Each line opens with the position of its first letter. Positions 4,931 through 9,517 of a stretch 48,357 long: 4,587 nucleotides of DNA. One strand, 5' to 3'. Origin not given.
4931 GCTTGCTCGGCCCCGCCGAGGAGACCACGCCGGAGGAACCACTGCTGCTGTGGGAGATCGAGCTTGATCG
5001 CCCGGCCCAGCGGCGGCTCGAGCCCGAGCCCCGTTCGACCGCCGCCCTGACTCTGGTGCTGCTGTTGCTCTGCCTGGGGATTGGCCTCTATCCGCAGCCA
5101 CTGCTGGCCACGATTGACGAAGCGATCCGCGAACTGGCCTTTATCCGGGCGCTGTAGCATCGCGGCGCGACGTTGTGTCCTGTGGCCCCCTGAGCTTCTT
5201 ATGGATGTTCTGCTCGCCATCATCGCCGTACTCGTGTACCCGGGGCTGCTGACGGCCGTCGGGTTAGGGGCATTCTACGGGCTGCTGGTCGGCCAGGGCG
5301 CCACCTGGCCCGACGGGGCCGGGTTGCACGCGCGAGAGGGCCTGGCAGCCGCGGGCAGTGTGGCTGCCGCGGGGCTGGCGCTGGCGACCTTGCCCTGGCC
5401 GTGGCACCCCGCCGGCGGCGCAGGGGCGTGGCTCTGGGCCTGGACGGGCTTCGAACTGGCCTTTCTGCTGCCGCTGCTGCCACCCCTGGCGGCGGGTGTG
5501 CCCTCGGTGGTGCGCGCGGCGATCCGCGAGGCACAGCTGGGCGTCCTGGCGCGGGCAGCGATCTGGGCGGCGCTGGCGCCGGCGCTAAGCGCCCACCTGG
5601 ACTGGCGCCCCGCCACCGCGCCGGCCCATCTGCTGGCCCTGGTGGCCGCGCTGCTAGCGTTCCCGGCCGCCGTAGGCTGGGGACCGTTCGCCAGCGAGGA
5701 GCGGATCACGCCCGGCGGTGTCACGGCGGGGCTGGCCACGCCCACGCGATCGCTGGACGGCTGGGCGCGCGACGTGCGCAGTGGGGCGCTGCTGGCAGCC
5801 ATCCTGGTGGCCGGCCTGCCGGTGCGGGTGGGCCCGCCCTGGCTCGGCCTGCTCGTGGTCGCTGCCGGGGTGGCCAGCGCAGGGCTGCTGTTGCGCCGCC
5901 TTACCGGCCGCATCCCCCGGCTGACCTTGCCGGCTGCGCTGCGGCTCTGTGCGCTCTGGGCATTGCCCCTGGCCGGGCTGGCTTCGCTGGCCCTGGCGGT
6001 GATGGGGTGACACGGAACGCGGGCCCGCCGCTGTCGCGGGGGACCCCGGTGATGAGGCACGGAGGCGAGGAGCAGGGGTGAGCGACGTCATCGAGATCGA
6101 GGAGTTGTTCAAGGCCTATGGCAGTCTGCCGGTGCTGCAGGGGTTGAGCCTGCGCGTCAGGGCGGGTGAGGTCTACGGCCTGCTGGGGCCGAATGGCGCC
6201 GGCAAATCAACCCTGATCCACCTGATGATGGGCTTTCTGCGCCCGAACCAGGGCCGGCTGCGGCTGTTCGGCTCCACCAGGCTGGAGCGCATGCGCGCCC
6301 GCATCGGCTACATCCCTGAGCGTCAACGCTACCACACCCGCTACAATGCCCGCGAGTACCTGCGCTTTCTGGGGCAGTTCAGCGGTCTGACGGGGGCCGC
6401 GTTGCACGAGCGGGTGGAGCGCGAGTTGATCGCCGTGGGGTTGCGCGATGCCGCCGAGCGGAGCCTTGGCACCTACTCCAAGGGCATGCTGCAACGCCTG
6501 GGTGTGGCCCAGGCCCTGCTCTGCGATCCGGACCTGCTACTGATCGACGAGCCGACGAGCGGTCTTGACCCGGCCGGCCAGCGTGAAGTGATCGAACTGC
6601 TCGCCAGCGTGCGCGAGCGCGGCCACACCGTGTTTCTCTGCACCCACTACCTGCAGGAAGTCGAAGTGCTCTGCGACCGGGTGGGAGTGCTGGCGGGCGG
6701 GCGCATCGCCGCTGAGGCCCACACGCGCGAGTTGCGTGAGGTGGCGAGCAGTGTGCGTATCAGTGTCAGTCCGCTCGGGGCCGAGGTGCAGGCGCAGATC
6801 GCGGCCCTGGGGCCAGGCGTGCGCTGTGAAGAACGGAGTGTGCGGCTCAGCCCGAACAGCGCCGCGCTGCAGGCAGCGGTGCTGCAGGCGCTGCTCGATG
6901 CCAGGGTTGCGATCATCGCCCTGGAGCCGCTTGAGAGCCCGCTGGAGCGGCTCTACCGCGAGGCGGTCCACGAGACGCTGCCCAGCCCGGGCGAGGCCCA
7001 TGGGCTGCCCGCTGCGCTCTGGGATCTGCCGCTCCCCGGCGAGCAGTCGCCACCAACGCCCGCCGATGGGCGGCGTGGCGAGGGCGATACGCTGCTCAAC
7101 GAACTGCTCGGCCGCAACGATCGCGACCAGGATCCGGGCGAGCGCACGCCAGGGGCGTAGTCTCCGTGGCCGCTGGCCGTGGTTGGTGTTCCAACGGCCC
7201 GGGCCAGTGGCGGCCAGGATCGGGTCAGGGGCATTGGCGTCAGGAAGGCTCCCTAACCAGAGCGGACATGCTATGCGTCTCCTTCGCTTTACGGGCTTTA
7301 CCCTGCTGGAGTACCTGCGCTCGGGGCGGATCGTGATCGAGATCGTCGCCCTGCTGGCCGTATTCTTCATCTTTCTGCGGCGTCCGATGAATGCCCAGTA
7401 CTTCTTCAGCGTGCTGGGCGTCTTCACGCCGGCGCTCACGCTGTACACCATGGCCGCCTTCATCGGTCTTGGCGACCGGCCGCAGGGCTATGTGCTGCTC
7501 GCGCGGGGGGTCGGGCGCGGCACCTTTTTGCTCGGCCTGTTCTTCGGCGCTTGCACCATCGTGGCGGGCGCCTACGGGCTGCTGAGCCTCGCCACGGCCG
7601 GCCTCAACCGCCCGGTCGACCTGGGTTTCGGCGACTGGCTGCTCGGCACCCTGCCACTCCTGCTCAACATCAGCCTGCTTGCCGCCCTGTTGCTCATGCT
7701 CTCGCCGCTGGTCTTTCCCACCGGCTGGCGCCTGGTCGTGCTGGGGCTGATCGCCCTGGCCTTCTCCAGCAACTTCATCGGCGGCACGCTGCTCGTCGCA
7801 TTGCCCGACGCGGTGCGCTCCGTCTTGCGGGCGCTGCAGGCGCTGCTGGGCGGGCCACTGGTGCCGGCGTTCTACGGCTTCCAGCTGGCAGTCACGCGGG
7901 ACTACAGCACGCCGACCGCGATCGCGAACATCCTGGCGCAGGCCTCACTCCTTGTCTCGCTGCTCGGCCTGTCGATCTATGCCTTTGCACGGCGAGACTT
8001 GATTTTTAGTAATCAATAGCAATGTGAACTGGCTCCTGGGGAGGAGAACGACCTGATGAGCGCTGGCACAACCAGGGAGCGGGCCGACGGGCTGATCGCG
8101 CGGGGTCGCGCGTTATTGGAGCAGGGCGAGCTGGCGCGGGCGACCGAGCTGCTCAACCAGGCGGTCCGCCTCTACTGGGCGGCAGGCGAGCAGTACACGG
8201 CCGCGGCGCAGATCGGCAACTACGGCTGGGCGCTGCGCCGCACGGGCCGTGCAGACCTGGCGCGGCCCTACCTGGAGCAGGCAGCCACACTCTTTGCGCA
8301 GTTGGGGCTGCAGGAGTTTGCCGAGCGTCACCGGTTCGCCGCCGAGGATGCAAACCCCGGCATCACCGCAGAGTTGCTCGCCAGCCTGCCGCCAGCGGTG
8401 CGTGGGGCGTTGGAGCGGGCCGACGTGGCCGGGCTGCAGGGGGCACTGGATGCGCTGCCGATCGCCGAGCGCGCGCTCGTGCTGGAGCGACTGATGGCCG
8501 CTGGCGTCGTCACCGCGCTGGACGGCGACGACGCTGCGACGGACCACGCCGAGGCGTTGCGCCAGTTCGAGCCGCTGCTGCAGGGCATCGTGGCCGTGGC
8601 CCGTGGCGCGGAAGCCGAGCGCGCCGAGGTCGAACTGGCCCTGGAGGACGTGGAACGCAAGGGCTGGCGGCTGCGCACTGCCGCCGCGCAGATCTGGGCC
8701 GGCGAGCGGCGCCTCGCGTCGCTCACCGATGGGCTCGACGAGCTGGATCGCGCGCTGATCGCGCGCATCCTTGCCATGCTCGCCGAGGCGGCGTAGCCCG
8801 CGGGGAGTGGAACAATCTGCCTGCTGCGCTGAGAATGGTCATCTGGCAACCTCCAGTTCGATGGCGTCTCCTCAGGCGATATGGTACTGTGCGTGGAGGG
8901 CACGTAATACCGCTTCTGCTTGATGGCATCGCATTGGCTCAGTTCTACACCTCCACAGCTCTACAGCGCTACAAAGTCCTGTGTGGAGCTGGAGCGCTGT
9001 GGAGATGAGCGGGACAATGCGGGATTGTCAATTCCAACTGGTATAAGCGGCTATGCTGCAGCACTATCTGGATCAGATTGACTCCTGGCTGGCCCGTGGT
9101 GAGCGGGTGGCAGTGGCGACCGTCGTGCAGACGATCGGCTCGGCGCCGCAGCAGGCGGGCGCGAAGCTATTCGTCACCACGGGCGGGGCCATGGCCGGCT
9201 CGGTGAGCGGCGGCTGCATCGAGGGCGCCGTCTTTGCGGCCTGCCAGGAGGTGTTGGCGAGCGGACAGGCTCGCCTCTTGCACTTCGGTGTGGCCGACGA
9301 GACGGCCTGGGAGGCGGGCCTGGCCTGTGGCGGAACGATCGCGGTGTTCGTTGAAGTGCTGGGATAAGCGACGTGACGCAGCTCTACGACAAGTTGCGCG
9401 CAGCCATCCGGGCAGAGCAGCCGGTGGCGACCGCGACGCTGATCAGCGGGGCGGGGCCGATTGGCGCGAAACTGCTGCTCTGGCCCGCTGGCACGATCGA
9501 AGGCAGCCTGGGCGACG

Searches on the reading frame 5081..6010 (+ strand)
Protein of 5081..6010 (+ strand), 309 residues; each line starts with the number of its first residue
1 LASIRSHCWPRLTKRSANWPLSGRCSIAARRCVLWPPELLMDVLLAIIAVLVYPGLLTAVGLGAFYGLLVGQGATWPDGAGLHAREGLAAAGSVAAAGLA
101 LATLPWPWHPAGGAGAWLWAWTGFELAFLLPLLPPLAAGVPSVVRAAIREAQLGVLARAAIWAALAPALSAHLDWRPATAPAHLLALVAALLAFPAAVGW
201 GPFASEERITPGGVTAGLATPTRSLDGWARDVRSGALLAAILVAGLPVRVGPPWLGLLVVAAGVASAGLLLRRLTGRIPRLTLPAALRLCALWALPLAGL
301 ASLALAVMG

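Call 4: search_protein_families(library=ncbifam, proteins=[window:5081-6010:+], max_evalue=0.01)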
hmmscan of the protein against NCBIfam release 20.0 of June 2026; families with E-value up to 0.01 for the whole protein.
window:5081-6010:+ (309 aa): 0 families

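Call 5: search_protein_families(library=pfam, proteins=[window:5081-6010:+], max_evalue=0.01)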
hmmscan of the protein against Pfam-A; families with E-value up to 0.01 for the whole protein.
window:5081-6010:+ (309 aa): 0 families

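Call 21: search_solved_structures(query=A2, max_evalue=10, show_alignments=2)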
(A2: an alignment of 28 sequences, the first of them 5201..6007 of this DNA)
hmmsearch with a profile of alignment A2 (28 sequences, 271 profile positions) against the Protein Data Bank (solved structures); distinct sequences matched with E-value up to 10: 2.
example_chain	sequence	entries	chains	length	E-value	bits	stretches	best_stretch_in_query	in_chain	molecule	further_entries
6rbk_C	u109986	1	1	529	0.59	12.6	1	159-248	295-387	Afp8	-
5ces_A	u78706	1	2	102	1.6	11.2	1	164-216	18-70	PA0618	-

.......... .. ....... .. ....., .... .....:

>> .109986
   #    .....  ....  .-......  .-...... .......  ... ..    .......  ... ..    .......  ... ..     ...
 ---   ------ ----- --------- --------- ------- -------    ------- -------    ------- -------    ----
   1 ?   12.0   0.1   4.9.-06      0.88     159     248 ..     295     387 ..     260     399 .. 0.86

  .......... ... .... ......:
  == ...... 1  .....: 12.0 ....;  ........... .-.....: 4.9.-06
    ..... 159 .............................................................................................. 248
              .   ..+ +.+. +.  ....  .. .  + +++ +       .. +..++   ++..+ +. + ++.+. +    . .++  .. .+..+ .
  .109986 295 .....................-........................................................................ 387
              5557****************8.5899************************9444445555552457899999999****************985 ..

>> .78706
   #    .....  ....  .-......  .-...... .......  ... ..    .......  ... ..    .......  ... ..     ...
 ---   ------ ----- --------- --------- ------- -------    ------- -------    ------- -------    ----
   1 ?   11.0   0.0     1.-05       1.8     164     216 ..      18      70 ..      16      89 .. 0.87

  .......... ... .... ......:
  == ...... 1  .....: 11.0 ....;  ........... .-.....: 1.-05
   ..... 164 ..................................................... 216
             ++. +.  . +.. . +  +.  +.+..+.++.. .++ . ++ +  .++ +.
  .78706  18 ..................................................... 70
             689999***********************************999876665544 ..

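Call 29: find_homologous_proteins(query=window:5201-6007:+, max_evalue=0.001)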
Query window:5201-6007:+ (269 aa): 68 proteins with E <= 0.001 among 8000 candidates.
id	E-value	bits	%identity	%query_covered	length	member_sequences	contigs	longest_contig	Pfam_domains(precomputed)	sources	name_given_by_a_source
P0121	2.2e-155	534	100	100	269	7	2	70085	-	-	-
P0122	6.9e-135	467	88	92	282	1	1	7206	-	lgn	-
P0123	4.7e-96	340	69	92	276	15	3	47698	-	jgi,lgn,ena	-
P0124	2.5e-93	331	66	95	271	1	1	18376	-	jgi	jgi:hypothetical protein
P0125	2.5e-93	331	68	92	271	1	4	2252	-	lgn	-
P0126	2.6e-93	331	68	92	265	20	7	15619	-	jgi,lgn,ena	jgi:hypothetical protein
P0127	2.2e-92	328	68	99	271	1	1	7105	-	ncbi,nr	ncbi:MAG: hypothetical protein N2378_09235 [Chloroflexaceae bacterium]|nr:hypothetical protein [Chlo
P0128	1.7e-91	325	67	99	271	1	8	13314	-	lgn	-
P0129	4.5e-91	323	67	94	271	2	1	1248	-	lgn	-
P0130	8.9e-91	322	72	84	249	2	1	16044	-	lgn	-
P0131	3.7e-89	317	62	93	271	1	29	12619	-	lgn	-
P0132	6.0e-88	313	66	94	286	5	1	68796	-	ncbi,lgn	-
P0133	4.0e-87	310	65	93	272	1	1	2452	-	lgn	-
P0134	5.5e-86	307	65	94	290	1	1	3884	-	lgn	-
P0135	9.9e-86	306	63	95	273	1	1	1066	-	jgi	jgi:hypothetical protein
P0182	4.7e-57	212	52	97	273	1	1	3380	PF00146.27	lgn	-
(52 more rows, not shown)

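Call 32: search_protein_families(library=pfam, alignment_id=A4, max_evalue=1)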
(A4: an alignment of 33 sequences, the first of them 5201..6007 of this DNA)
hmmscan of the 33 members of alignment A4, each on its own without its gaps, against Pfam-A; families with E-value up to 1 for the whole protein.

A. member 1, window:5201-6007:+ (269 aa): 0 families

B. families by the number of members that match (of 33 scanned): 2 families
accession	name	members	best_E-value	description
PF00146.26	NADHdh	1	2.1e-05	NADH dehydrogenase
PF21813.2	DUF6882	1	0.39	Family of unknown function (DUF6882)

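Call 36: predict_structure(alignment_id=A4)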
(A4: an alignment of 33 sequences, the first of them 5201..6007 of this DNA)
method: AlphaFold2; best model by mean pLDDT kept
length: 269 residues; sequences in the alignment: 33
mean_pLDDT: 90.3   pTM: 0.91
mean pLDDT of the five models: 90.3, 90.2, 88.6, 85.4, 85.2
residues with pLDDT >= 90: 178; 70-90: 81; 50-70: 10; < 50: 0
segments of 3 or more residues with pLDDT < 50: none
pLDDT, mean of each block of 10 residues (from residue 1): 78 87 93 81 96 96 84 73 97 95 93 95 92 88 94 96 84 92 95 97 90 90 96 90 90 90 88
secondary structure, 60 per line:
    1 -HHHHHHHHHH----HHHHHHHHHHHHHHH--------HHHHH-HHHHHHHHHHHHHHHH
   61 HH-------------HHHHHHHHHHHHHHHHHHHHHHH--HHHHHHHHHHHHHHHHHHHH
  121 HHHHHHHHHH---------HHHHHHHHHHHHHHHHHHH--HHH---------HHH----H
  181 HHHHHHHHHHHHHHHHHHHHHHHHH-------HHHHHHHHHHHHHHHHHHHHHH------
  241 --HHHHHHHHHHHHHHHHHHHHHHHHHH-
elements in order: H2-11 H16-30 H39-43 H45-62 H76-98 H101-130 H140-158 H180-205 H213-234 H243-268

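Call 38: fold_search(model_id=the predicted structure, library=pdb)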
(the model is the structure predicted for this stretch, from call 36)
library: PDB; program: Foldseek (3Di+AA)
matches with E <= 10: 334; with E <= 0.001: 15
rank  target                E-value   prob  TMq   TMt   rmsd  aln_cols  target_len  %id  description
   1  7z7v_H                4.9e-05  1.00  0.75  0.64   5.2       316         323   16  Complex I from E. coli, LMNG-purified, under Turnover at pH 6, Open-ready state (released 2022-09-21)
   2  7p7k_H                6.9e-05  1.00  0.72  0.65   5.7       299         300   16  Complex I from E. coli, DDM/LMNG-purified, with DQ, Resting state (released 2022-09-21)
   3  7p7e_H                7.2e-05  1.00  0.73  0.67   4.9       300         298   16  Complex I from E. coli, DDM/LMNG-purified, Apo, Resting state (released 2022-09-21)
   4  7p62_H                9.3e-05  1.00  0.71  0.63   5.6       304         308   15  Complex I from E. coli, DDM-purified, Apo, Resting state (released 2022-09-21)
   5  7z7r_H                1.0e-04  1.00  0.73  0.62   5.6       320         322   16  Complex I from E. coli, LMNG-purified, Apo, Open-ready state (released 2022-09-21)
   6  7p7l_H                1.3e-04  1.00  0.71  0.63   5.5       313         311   17  Complex I from E. coli, DDM/LMNG-purified, with NADH and FMN, Open state (released 2022-09-21)
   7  7p69_H                1.4e-04  1.00  0.73  0.64   5.2       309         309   16  Complex I from E. coli, DDM/LMNG-purified, under Turnover at pH 6, Resting state (released 2022-09-21)
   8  7z83_H                1.7e-04  1.00  0.74  0.64   5.3       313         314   17  Complex I from E. coli, DDM/LMNG-purified, under Turnover at pH 8, Open state (released 2022-09-21)
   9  7p7c_H                2.4e-04  1.00  0.72  0.64   5.3       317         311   16  Complex I from E. coli, DDM/LMNG-purified, Apo, Open state (released 2022-09-21)
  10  7p64_H                2.6e-04  1.00  0.74  0.65   4.8       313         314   16  Complex I from E. coli, DDM/LMNG-purified, under Turnover at pH 6, Open state (released 2022-09-21)
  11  7p7m_H                2.9e-04  1.00  0.71  0.63   5.2       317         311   16  Complex I from E. coli, DDM/LMNG-purified, inhibited by Piericidin A, Open state (released 2022-09-21)
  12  7p61_H                3.1e-04  1.00  0.73  0.64   5.5       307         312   16  Complex I from E. coli, DDM-purified, with NADH, Resting state (released 2022-09-21)
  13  7z0s_D                4.0e-04  1.00  0.67  0.60   7.5       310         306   18  Structure of the Escherichia coli formate hydrogenlyase complex (anaerobic preparation, without formate dehydrogenase  (released 2022-09-28)
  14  7p63_H                9.1e-04  1.00  0.69  0.60   6.1       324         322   16  Complex I from E. coli, DDM/LMNG-purified, under Turnover at pH 6, Closed state (released 2022-09-21)
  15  4hea_H                9.9e-04  1.00  0.67  0.53   6.5       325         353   20  Crystal structure of the entire respiratory complex I from Thermus thermophilus (released 2013-02-13)
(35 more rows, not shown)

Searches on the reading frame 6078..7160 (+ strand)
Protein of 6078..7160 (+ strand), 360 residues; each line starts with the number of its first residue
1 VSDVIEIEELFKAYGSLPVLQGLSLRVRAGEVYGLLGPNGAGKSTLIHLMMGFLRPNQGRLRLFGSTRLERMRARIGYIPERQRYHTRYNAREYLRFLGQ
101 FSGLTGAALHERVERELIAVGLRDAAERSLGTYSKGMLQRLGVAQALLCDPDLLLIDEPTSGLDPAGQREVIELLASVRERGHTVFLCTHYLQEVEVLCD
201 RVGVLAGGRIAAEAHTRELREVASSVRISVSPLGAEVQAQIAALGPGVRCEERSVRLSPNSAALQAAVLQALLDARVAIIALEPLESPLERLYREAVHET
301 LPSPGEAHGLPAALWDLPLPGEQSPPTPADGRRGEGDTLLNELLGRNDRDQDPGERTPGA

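Call 5: search_protein_families(library=pfam, proteins=[window:6078-7160:+], max_evalue=0.01)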
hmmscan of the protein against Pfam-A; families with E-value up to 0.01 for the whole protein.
window:6078-7160:+ (360 aa): 4 families
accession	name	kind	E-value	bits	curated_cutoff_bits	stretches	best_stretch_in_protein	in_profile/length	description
PF00005.33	ABC_tran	-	7.6e-29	101.5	25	1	20-161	1-137/137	ABC transporter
PF13304.12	AAA_21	-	1.5e-15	58.5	27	1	65-190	166-298/304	AAA domain, putative AbiEii toxin, Type IV TA system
PF13555.12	AAA_29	-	0.00099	19.2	27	1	28-58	20-50/61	P-loop containing region of AAA domain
PF13175.12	AAA_15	-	0.0045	17.1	32.1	0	151-190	329-369/374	AAA ATPase domain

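Call 39: search_protein_families(library=ncbifam, proteins=[window:6078-7160:+], max_evalue=0.01)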
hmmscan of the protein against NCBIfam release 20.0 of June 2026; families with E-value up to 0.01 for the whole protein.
window:6078-7160:+ (360 aa): 190 families (the best 25 are shown)
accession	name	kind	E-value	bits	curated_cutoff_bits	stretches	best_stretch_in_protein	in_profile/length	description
TIGR01188.1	drrA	subfamily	1.3e-60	205.2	312.45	1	12-242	1-239/302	daunorubicin resistance ABC transporter, ATP-binding protein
TIGR03522.1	GldA_ABC_ATP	equivalog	2.7e-53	181.4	402.6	1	5-295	3-299/301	gliding motility-associated ABC transporter ATP-binding subunit GldA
NF010060.0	PRK13537.1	equivalog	4.7e-50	170.3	521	1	4-221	15-235/314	nodulation factor ABC transporter ATP-binding protein NodI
TIGR03740.1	galliderm_ABC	subfamily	3.9e-47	160.8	309.75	1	6-217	2-209/223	lantibiotic protection ABC transporter ATP-binding subunit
NF010059.0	PRK13536.1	equivalog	5e-46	157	549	1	4-220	43-262/342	nodulation factor ABC transporter ATP-binding protein NodI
TIGR01288.1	nodI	equivalog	6.4e-44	150.2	424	1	5-219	5-222/303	nodulation factor ABC transporter ATP-binding protein NodI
TIGR03864.1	PQQ_ABC_ATP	hypoth_equivalog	1.4e-38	132.7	302.25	1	5-224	2-224/236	ABC transporter, ATP-binding subunit, PQQ-dependent alcohol dehydrogenase system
NF033858.1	ABC2_perm_RbbA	equivalog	4.6e-38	130.7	1050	1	4-222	266-487/909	ribosome-associated ATPase/putative transporter RbbA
TIGR03873.1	F420-0_ABC_ATP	hypoth_equivalog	1.2e-34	119.7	372.4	1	7-218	4-223/256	putative F420-0 ABC transporter ATP-binding protein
TIGR04521.1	ECF_ATPase_2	equivalog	2.1e-34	118.9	330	1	19-221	20-234/279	energy-coupling factor transporter ATPase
TIGR01166.1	cbiO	subfamily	1e-33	116.4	211.8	1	18-191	6-186/190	cobalt ABC transporter, ATP-binding protein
NF040873.1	AztA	equivalog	1.5e-33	116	220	1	14-196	2-183/191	zinc ABC transporter ATP-binding protein AztA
TIGR03771.1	anch_rpt_ABC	equivalog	2.7e-33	115.6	268.8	1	25-223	1-203/223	anchored repeat-type ABC transporter ATP-binding subunit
TIGR04520.1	ECF_ATPase_1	equivalog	3.9e-33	115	315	1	5-223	1-227/269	energy-coupling factor transporter ATPase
TIGR04406.1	LPS_export_lptB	equivalog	4.2e-33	114.6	240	1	5-220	2-223/239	LPS export ABC transporter ATP-binding protein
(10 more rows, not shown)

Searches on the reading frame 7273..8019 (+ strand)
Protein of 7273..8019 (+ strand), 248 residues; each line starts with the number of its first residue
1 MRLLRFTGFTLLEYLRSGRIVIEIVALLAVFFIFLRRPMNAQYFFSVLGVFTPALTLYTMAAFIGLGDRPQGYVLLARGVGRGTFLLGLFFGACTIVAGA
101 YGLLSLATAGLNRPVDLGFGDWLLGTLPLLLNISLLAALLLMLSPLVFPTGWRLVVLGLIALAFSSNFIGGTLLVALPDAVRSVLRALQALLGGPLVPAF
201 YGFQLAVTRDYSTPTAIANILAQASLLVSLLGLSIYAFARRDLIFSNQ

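Call 39: search_protein_families(library=ncbifam, proteins=[window:7273-8019:+], max_evalue=0.01)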
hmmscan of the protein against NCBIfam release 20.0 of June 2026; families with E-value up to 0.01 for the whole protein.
window:7273-8019:+ (248 aa): 0 families

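Call 59: search_solved_structures(query=A6, max_evalue=10, show_alignments=1)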
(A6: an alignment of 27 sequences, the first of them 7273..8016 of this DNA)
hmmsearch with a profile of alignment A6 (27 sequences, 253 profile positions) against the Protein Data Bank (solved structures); distinct sequences matched with E-value up to 10: 1.
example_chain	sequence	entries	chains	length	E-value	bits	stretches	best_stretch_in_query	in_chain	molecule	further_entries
1a87_A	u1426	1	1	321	3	10.9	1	123-191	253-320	COLICIN N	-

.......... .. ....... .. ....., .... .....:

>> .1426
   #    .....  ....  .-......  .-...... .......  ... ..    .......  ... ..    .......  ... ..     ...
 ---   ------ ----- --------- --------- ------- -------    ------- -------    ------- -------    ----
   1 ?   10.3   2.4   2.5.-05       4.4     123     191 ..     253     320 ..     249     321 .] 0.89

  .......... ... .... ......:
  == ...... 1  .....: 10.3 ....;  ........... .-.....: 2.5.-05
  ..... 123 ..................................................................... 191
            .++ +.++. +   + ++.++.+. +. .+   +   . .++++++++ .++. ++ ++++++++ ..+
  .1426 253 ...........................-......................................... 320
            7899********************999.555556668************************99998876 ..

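Call 60: search_protein_families(library=pfam, alignment_id=A6, max_evalue=1)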
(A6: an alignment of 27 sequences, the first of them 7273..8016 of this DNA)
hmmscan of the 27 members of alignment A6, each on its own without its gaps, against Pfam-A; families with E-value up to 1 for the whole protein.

A. member 1, window:7273-8016:+ (248 aa): 0 families

B. families by the number of members that match (of 27 scanned): 5 families
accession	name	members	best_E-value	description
PF12679.13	ABC2_membrane_2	2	0.00048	ABC-2 family transporter protein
PF02285.20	COX8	2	0.12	Cytochrome oxidase c subunit VIII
PF14377.11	UBM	1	0.23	Ubiquitin binding region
PF06298.16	PsbY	1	0.25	Photosystem II protein Y (PsbY)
PF11683.13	DUF3278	1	0.73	Protein of unknown function (DUF3278)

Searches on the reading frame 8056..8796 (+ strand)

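Call 5: search_protein_families(library=pfam, proteins=[window:8056-8796:+], max_evalue=0.01)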
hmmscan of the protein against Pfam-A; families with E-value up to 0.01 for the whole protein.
window:8056-8796:+ (246 aa): 5 families
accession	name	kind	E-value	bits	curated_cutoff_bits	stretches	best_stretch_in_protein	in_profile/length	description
PF07719.23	TPR_2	-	1.7e-05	25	27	1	10-40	1-31/34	Tetratricopeptide repeat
PF13181.12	TPR_8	-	4.1e-05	23.8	25.7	0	55-79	6-30/34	Tetratricopeptide repeat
PF13424.12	TPR_12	-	0.00027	21.5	30.1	1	14-80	7-75/77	Tetratricopeptide repeat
PF13428.12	TPR_14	-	0.0073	17.3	23.5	1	11-53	2-44/44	Tetratricopeptide repeat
PF14938.12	SNAP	-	0.0076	16.2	25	0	23-83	87-148/282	Soluble NSF attachment protein, SNAP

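Call 39: search_protein_families(library=ncbifam, proteins=[window:8056-8796:+], max_evalue=0.01)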
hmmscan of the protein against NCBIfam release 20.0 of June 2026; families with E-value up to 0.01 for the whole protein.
window:8056-8796:+ (246 aa): 0 families

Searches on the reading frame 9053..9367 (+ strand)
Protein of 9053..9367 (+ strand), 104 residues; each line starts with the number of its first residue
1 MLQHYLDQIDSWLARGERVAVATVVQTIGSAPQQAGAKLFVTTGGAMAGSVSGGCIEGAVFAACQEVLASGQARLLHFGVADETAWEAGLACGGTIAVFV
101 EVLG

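Call 34: search_protein_families(library=pfam, proteins=[window:9053-9367:+], max_evalue=0.001)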
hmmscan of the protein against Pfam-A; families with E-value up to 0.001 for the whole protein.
window:9053-9367:+ (104 aa): 1 family
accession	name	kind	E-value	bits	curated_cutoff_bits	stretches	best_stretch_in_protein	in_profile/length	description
PF02625.21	XdhC_CoxI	-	5.2e-25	87.6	24.3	1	12-79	1-68/68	XdhC and CoxI family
